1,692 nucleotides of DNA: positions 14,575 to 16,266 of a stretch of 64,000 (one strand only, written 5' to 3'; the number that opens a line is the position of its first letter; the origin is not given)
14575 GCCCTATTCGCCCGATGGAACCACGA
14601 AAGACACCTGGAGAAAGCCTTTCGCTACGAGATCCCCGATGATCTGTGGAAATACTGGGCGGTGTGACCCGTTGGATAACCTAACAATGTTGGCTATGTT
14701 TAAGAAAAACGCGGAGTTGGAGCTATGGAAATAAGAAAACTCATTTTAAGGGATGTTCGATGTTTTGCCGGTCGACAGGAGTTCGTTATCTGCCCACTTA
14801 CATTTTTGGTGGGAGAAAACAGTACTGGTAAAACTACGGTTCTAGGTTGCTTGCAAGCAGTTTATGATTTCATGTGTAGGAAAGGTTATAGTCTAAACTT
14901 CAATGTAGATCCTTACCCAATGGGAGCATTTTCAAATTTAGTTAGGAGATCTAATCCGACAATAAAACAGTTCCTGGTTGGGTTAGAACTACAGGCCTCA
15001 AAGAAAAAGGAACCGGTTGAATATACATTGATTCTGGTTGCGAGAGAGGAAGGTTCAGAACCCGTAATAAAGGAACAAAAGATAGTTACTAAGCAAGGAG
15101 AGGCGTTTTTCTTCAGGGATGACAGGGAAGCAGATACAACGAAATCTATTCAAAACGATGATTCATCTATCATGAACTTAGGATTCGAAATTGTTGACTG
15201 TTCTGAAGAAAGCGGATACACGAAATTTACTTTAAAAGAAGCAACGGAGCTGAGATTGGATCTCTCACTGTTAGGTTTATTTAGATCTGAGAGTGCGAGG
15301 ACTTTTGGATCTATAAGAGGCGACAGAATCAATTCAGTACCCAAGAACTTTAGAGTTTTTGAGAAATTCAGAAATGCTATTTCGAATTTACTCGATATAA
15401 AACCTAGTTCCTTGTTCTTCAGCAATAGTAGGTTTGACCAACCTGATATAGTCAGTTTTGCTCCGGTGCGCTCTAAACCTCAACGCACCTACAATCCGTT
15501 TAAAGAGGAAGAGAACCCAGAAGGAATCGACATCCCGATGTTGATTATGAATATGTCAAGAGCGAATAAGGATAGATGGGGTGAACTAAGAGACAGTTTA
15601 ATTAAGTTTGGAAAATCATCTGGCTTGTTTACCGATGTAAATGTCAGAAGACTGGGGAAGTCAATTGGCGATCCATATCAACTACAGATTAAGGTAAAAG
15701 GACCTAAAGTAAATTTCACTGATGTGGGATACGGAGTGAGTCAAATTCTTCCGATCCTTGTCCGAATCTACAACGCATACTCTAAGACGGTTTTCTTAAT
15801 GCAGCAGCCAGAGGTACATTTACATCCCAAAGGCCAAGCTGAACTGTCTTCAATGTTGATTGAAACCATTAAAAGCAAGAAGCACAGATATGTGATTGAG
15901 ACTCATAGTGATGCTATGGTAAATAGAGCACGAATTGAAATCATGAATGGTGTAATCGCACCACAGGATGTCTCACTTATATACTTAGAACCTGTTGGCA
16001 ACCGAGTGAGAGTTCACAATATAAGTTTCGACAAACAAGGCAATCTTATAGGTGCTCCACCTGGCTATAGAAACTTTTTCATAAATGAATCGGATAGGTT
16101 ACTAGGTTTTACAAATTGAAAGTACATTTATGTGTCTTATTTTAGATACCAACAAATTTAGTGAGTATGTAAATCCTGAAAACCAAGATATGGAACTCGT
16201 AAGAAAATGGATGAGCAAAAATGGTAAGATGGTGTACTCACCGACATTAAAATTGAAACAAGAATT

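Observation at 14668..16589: AT-rich two-gene islet: ABC/AAA_21-type ATPase tightly coupled to a small PIN-like protein (candidate defence/conflict module)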

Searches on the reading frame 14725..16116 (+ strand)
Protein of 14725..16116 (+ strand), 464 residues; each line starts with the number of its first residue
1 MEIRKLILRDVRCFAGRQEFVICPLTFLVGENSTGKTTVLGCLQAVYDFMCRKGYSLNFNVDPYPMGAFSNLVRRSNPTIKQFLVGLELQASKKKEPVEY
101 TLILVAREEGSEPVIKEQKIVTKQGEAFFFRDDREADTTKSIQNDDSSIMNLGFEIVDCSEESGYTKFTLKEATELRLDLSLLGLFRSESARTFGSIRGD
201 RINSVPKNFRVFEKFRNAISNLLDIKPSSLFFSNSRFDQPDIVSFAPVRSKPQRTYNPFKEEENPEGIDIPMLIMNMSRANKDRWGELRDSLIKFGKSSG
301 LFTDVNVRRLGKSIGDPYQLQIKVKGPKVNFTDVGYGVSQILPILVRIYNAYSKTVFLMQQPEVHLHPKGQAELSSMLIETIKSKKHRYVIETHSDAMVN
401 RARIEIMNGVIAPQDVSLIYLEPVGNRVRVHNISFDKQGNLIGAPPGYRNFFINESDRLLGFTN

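Call 3: search_protein_families(library=pfam, proteins=[window:14725-16116:+], max_evalue=1)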
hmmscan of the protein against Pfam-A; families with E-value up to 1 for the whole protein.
window:14725-16116:+ (464 aa): 5 families
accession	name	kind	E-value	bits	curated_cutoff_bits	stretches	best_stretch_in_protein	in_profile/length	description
PF13175.12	AAA_15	-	1.6e-18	67.9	32.1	1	1-399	1-374/374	AAA ATPase domain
PF13304.12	AAA_21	-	2.9e-15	57.6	27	1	25-399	1-303/304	AAA domain, putative AbiEii toxin, Type IV TA system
PF13476.12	AAA_23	-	0.00061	20.9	27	1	5-95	1-85/201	AAA domain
PF02463.25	SMC_N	-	0.12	12.2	40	0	3-43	2-44/220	RecF/RecN/SMC N terminal domain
PF13555.12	AAA_29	-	0.15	12.2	27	1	25-49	24-46/61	P-loop containing region of AAA domain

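Call 4: search_protein_families(library=padloc, proteins=[window:14725-16116:+], max_evalue=1)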
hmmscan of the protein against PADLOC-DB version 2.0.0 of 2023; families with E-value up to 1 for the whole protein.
window:14725-16116:+ (464 aa): 119 families (the best 25 are shown)
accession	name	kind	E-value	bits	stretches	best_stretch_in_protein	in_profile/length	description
PDLC03878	NsnB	-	4.4e-37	126.6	1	3-460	2-343/345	-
PDLC04707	PDC-M55A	-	1.3e-36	124.5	2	326-448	271-398/421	-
PDLC04148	HEC-03B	-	1.3e-24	85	1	282-452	266-434/458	-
PDLC02979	AriA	-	7.6e-20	70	1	1-399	1-373/373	-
PDLC02980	AriA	-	3e-17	61.6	1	25-399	1-303/304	-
PDLC04180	HEC-01A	-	2.2e-15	54.7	2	1-138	1-134/382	-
PDLC04178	HEC-01A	-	1.4e-12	45.4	1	3-142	9-141/399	-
PDLC04176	HEC-01A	-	5.7e-12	43.7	2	334-404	256-326/371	-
PDLC04179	HEC-01A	-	3.1e-11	41.1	2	265-400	275-406/459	-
PDLC04183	HEC-01A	-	2.7e-10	37.9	2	19-151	20-147/402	-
PDLC00090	GajA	-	3e-10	37.4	2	1-47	1-48/659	AAA ATPase domain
PDLC04149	HEC-04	-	3.8e-10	37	2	4-48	28-72/494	-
PDLC04182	HEC-01A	-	8.6e-10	36.1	2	9-124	16-126/406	-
PDLC02358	Old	-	2e-09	34.8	2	352-407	283-337/578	Old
PDLC00271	PtuA1|PtuA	-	5.1e-09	34.2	2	1-49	1-49/421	AAA ATPase domain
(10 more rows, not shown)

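Call 5: search_protein_families(library=ncbifam, proteins=[window:14725-16116:+], max_evalue=1)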
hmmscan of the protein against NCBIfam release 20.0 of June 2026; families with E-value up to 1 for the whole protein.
window:14725-16116:+ (464 aa): 9 families
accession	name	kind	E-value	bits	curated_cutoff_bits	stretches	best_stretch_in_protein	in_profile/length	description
NF041760.1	PtuA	equivalog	5.2e-06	25.6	500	2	2-47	51-96/524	retron Ec78 anti-phage system effector ATPase PtuA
TIGR04435.1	restrict_AAA_1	hypoth_equivalog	0.0014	17.4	300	1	351-395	416-466/568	restriction system-associated AAA family ATPase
NF038234.1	retron_eff_Eco8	equivalog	0.0031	16.2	250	1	344-400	262-326/679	retron Eco8 family effector endonuclease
NF047739.1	antiphage_MADS3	equivalog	0.0053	16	420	1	5-56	4-54/427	methylation-associated defense system AAA family ATPase MAD3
TIGR00611.2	recf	equivalog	0.012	14.8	172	1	3-40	1-38/339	DNA replication/repair protein RecF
NF053563.1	Rkd4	equivalog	0.021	12.9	860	1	2-41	2-41/747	arcadin-4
TIGR00606.1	rad50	subfamily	0.021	12.5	453.75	1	22-46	27-51/1311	DNA repair protein Rad50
TIGR01166.1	cbiO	subfamily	0.074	12.5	211.8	0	25-45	20-40/190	cobalt ABC transporter, ATP-binding protein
NF008449.1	PRK11300.1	equivalog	0.13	11.4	362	0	28-48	36-56/255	high-affinity branched-chain amino acid ABC transporter ATP-binding protein LivG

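Call 27: find_homologous_proteins(query=window:14725-16116:+, max_evalue=0.00001)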
Query window:14725-16116:+ (464 aa): 6502 proteins with E <= 0.00001 among 8000 candidates; the best 120 are listed.
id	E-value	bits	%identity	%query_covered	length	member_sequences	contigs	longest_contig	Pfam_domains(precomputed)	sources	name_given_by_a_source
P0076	2.2e-285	965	93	100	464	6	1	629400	PF13175.13,PF13476.13,PF13304.13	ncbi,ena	-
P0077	3.5e-175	601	60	100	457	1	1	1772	PF13175.13,PF13304.13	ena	-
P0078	4.2e-173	594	60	100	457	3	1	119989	PF13175.13,PF13304.13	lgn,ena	-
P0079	5.0e-172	591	58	100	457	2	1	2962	PF13175.13,PF13304.13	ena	-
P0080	3.6e-166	572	56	100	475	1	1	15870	PF13175.13,PF13304.13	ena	-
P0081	4.2e-166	571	56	100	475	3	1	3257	PF13175.13,PF13476.13,PF13304.13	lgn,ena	-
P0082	3.0e-164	565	57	100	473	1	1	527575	PF13175.13,PF13304.13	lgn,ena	-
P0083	1.9e-163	563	57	100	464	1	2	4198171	PF13175.13,PF13476.13,PF13304.13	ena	-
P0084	2.2e-163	562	56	100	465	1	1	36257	PF13175.13,PF13476.13,PF13304.13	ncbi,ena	-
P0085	1.3e-162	560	56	100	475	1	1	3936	PF13175.13,PF13476.13,PF13304.13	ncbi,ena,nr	ncbi:MAG: AAA family ATPase [Gemmatimonadota bacterium]|nr:AAA family ATPase [Gemmatimonadota bacter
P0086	2.1e-162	559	56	100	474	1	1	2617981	PF13175.13,PF13304.13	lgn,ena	-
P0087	4.7e-162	558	56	100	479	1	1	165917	PF13175.13,PF13476.13,PF13304.13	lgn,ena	-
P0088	1.9e-161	556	55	100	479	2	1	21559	PF13175.13,PF13304.13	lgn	-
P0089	1.5e-160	553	57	100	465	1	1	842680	PF13175.13,PF13304.13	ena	-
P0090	3.0e-160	552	56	100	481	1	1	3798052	PF13175.13,PF13304.13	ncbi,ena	-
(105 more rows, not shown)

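Call 55: search_protein_families(library=pfam, alignment_id=A3, max_evalue=1)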
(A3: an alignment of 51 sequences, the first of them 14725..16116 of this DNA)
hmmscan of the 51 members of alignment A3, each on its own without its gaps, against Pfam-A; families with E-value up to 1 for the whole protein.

A. member 1, window:14725-16116:+ (464 aa): 5 families
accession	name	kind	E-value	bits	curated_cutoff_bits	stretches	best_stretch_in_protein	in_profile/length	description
PF13175.12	AAA_15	-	1.6e-18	67.9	32.1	1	1-399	1-374/374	AAA ATPase domain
PF13304.12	AAA_21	-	2.9e-15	57.6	27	1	25-399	1-303/304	AAA domain, putative AbiEii toxin, Type IV TA system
PF13476.12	AAA_23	-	0.00061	20.9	27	1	5-95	1-85/201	AAA domain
PF02463.25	SMC_N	-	0.12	12.2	40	0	3-43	2-44/220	RecF/RecN/SMC N terminal domain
PF13555.12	AAA_29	-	0.15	12.2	27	1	25-49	24-46/61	P-loop containing region of AAA domain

B. families by the number of members that match (of 51 scanned): 14 families
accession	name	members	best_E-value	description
PF13175.12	AAA_15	51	1.3e-22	AAA ATPase domain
PF13304.12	AAA_21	51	1.4e-22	AAA domain, putative AbiEii toxin, Type IV TA system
PF13476.12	AAA_23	51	5.5e-07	AAA domain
PF02463.25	SMC_N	48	0.00075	RecF/RecN/SMC N terminal domain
PF13555.12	AAA_29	47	0.00037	P-loop containing region of AAA domain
PF13191.12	AAA_16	24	0.016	AAA ATPase domain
PF11398.14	DUF2813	19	0.0035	Protein of unknown function (DUF2813)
PF00005.33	ABC_tran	13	0.013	ABC transporter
PF13514.12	AAA_27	2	0.19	AAA domain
PF13238.12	AAA_18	2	0.24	AAA domain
PF24769.1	At2g29880_C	1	0.0032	At2g29880 C-terminal domain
PF14285.11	DUF4367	1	0.093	Domain of unknown function (DUF4367)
PF05705.20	DUF829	1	0.13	Eukaryotic protein of unknown function (DUF829)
PF16397.10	DUF5006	1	0.21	Domain of unknown function (DUF5006)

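Call 57: predict_structure(alignment_id=A3)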
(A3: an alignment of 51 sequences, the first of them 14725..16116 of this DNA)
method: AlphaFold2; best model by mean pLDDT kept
length: 464 residues; sequences in the alignment: 51
mean_pLDDT: 69.9   pTM: 0.77
mean pLDDT of the five models: 69.9, 68.8, 66.9, 65.3, 61.2
residues with pLDDT >= 90: 76; 70-90: 190; 50-70: 94; < 50: 104
segments of 3 or more residues with pLDDT < 50: 54-68, 75-78, 134-151, 190-203, 227-239, 248-262, 275-280, 312-317, 331-333
pLDDT, mean of each block of 10 residues (from residue 1): 88 87 93 80 78 42 40 51 87 87 72 77 89 44 38 74 86 59 63 40 65 83 61 41 60 44 50 48 76 83 67 48 57 60 78 79 67 89 90 86 91 95 86 91 84 67 52
secondary structure, 60 per line:
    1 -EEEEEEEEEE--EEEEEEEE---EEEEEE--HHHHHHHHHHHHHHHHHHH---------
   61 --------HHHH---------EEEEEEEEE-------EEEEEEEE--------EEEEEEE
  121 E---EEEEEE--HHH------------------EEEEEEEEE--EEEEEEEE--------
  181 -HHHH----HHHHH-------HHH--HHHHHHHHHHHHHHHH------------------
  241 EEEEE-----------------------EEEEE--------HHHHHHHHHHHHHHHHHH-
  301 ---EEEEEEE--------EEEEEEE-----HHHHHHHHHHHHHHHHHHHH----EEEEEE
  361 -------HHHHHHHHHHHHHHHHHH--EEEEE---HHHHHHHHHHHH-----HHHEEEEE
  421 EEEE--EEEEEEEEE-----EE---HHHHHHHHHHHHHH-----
elements in order: E2-11 E14-21 E25-30 H33-51 H69-72 E82-90 E98-105 E114-121 E125-130 E154-162 E165-172 H182-185 H190-194 H207-222 E241-245 E269-273 H282-299 E304-310 E319-325 H331-350 E355-360 H368-385 E388-392 H396-407 E416-424 E427-435 H446-459

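Call 62: search_dna_similar(query=window:14725-16116:+, collection=plasmids, mode=protein, max_evalue=1e-10, max_rows=15)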
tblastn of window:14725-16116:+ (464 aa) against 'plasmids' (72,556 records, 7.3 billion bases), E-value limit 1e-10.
Records with a match: 30; places in all: 30; records where one place covers at least 80% of the query: 2.
Best place of each record, by identity: <60% 30.
By first word of the organism name: Bacillus 8; Aeromonas 6; Acinetobacter 3; Azotobacter 2; Rhodococcus 2; Planktothrix 1; Azospirillum 1; Ruegeria 1; Lacticaseibacillus 1; Exiguobacterium 1; and 4 more.
By predicted mobility (MOB-suite, as given by PLSDB): non-mobilizable 14; mobilizable 8; conjugative 8.
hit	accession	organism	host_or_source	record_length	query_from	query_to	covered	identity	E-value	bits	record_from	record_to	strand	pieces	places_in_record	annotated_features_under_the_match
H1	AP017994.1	Planktothrix agardhii NIES-204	-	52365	3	446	96%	22.9%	7e-13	79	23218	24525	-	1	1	hypothetical protein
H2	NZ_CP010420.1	Azotobacter chroococcum NCIMB 8003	cell culture,soil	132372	22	455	94%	22.4%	9e-18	94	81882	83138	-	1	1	DUF3696 domain-containing protein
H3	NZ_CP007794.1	Azospirillum argentinense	Triticum aestivum L.,Root,wheat ...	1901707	213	463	54%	27.2%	3e-13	80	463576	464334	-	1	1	record has no annotation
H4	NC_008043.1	Ruegeria sp. TM1040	-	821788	200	451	54%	26.6%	1e-16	91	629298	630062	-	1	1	AAA family ATPase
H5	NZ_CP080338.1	Lacticaseibacillus paracasei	pure culture,Sweet Potato Sour Liquid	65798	223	448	49%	29.2%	2e-14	84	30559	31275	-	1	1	AAA family ATPase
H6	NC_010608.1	Exiguobacterium arabatum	air sample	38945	209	448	52%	27.2%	1e-16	91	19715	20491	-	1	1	AAA family ATPase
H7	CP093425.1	Bacillus pacificus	cell culture,sufu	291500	237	448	46%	30.3%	4e-18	95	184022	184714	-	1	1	DUF3696 domain-containing protein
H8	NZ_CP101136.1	Bacillus paranthracis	single cell,soil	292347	237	448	46%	30.3%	4e-18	95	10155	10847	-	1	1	DUF3696 domain-containing protein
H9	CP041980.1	Bacillus paranthracis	Homo sapiens,stool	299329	237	448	46%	30.3%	4e-18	95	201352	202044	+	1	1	DUF3696 domain-containing protein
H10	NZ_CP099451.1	Bacillus pacificus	chicken,assembly Genome,intestine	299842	237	448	46%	30.3%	4e-18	95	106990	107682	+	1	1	DUF3696 domain-containing protein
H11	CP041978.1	Bacillus pacificus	Homo sapiens,stool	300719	237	448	46%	30.3%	4e-18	95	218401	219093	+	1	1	DUF3696 domain-containing protein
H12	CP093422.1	Bacillus paranthracis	cell culture,sufu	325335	237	448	46%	30.3%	4e-18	95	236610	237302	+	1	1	DUF3696 domain-containing protein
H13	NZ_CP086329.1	Bacillus pacificus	single cell culture,sludge from ...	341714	237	448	46%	30.3%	4e-18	95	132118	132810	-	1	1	DUF3696 domain-containing protein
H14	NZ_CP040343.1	Bacillus cereus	Apostichopus japonicus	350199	237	448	46%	30.3%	4e-18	95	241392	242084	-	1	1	DUF3696 domain-containing protein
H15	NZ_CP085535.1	Aeromonas salmonicida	Brook charr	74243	242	463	48%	27.7%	6e-18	94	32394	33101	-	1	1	DUF3696 domain-containing protein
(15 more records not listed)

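Call 63: fold_search(model_id=the predicted structure, library=pdb)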
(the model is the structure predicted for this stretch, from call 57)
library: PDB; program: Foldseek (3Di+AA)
matches with E <= 10: 649; with E <= 0.001: 155
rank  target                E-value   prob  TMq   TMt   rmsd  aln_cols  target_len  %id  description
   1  8ro9_C                1.9e-09  1.00  0.39  0.53  16.9       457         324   11  Human cohesin SMC1A-HD(longCC-EQ)/RAD21-C complex - Open/closed P-loop conformation (released 2024-09-11)
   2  9n6b_B                2.3e-09  1.00  0.38  0.34  23.2       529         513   11  Structure of the retron IA complex with HNH nuclease in the "up" orientation (released 2025-04-23)
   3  4ncj_A                4.3e-09  1.00  0.39  0.54   9.8       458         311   10  Crystal Structure of Pyrococcus furiosis Rad50 R805E mutation with ADP Beryllium Flouride (released 2014-03-05)
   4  8rob_A                6.7e-09  1.00  0.39  0.49  18.4       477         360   10  Human cohesin SMC1A-HD(longCC-EQ)/RAD21-C complex - ATPgS-Mg-bound conformation (released 2024-09-11)
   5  9n69_B                7.1e-09  1.00  0.39  0.35  22.7       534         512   12  Structure of the retron IA complex with HNH nuclease in the "down" orientation (released 2025-04-23)
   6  4ncj_B                7.9e-09  1.00  0.37  0.51   9.6       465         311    9  Crystal Structure of Pyrococcus furiosis Rad50 R805E mutation with ADP Beryllium Flouride (released 2014-03-05)
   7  8ro7_A                9.4e-09  1.00  0.39  0.51  17.1       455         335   12  Human cohesin SMC1A-HD(longCC)/RAD21-C complex - Open/closed P-loop conformation (released 2024-09-11)
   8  8rof_A                9.4e-09  1.00  0.40  0.49  17.3       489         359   12  Human cohesin SMC1A-HD(shortCC-EQ)/RAD21-C complex - ADP-Mg-bound conformation (released 2024-09-11)
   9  4i99_B                9.9e-09  1.00  0.42  0.57   8.7       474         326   12  Crystal structure of the SmcHead bound to the C-winged helix domain of ScpA (released 2013-01-30)
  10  8roa_A                9.9e-09  1.00  0.39  0.52  17.5       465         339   11  Human cohesin SMC1A-HD(longCC-EQ)/RAD21-C complex - ADP-bound conformation (released 2024-09-11)
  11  9q9i_A                1.0e-08  1.00  0.42  0.42  17.2       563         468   11  Cryo-EM structure of human Mre11-Rad50-Nbs1 complex bound to DNA (released 2025-10-01)
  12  7q2x_B                1.3e-08  1.00  0.39  0.45  18.6       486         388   12  Cryo-EM structure of clamped S.cerevisiae condensin-DNA complex (Form I) (released 2022-03-23)
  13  8rod_A                1.4e-08  1.00  0.40  0.50  15.2       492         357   10  Human cohesin SMC1A-HD(shortCC-EQ)/RAD21-C complex - Open/closed P-loop conformation (released 2024-09-11)
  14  4ncj_C                2.0e-08  1.00  0.39  0.54  16.5       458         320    9  Crystal Structure of Pyrococcus furiosis Rad50 R805E mutation with ADP Beryllium Flouride (released 2014-03-05)
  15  8roc_A                2.7e-08  1.00  0.40  0.49  15.7       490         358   11  Human cohesin SMC1A-HD(shortCC-EQ)/RAD21-C complex - Apo closed P-loop conformation (released 2024-09-11)
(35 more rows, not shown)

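Call 64: get_annotated_region(hit=H2, flank=3500)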
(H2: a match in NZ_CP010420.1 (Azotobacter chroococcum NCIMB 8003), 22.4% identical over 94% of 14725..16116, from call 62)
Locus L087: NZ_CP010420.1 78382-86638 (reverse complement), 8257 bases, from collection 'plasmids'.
description: Azotobacter chroococcum NCIMB 8003 plasmid pAcX50e, complete sequence
organism: Azotobacter chroococcum NCIMB 8003 (NCBI taxid 1328314)
taxonomy: Bacteria; Pseudomonadota; Gammaproteobacteria; Pseudomonadales; Pseudomonadaceae; Azotobacter; Azotobacter chroococcum; Azotobacter chroococcum NCIMB 8003
host: -; source: cell culture,soil; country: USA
typing (MOB-suite, as given by PLSDB): mobilizable; replicon rep_cluster_1301; relaxase MOBH
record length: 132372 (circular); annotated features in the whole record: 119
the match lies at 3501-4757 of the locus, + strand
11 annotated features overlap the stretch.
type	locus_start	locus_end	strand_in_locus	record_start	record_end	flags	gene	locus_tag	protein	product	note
CDS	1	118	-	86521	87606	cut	-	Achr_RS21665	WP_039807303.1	IS5 family transposase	-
CDS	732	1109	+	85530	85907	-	-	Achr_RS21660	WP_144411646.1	hypothetical protein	-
CDS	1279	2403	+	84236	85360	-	-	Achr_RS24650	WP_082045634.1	DUF3800 domain-containing protein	-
CDS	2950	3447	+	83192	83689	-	-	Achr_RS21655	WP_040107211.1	DEAD/DEAH box helicase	-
CDS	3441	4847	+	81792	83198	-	-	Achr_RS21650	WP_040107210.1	DUF3696 domain-containing protein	-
CDS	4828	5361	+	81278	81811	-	-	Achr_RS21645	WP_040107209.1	hypothetical protein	-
CDS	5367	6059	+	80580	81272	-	-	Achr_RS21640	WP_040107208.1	RNA ligase family protein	-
CDS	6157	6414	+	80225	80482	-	-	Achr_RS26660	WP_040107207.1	hypothetical protein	-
CDS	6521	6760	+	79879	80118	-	-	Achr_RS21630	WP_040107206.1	hypothetical protein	-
CDS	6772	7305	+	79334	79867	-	-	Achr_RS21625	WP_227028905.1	hypothetical protein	-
CDS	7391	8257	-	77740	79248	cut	-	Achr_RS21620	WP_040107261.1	3'-5' exonuclease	-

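Call 65: get_annotated_region(hit=H15, flank=3500)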
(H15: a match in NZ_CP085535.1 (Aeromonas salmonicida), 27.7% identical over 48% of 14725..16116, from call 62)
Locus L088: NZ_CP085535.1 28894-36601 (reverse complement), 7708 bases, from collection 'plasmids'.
description: Aeromonas salmonicida subsp. salmonicida strain 890054 plasmid pAsa9-like, complete sequence
organism: Aeromonas salmonicida (NCBI taxid 29491)
taxonomy: Bacteria; Pseudomonadota; Gammaproteobacteria; Aeromonadales; Aeromonadaceae; Aeromonas; Aeromonas salmonicida
host: -; source: Brook charr; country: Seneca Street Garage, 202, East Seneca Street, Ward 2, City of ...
typing (MOB-suite, as given by PLSDB): conjugative; replicon rep_cluster_1169; relaxase MOBF; mating-pair formation MPF_F
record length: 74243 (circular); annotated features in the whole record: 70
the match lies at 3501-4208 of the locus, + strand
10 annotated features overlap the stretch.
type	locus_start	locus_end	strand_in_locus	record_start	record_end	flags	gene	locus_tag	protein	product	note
CDS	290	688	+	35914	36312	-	-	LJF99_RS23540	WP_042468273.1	DUF6088 family protein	-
CDS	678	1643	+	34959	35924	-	-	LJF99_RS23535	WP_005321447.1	nucleotidyl transferase AbiEii/AbiGii toxin family protein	-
CDS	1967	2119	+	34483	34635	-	-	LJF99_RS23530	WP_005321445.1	Hok/Gef family protein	-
CDS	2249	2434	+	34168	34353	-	-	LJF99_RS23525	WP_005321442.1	hypothetical protein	-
CDS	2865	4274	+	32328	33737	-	-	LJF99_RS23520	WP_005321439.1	DUF3696 domain-containing protein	-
CDS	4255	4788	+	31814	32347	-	-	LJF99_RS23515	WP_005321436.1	hypothetical protein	-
CDS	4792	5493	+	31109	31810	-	-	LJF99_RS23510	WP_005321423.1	RNA ligase family protein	-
CDS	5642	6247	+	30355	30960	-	-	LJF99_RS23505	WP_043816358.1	recombinase family protein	GO:0006310 - DNA recombination [Evidence IEA]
CDS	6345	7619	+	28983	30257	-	-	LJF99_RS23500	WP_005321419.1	metallophosphoesterase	-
CDS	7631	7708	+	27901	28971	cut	-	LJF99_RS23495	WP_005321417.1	GTPase-associated system all-helical protein GASH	-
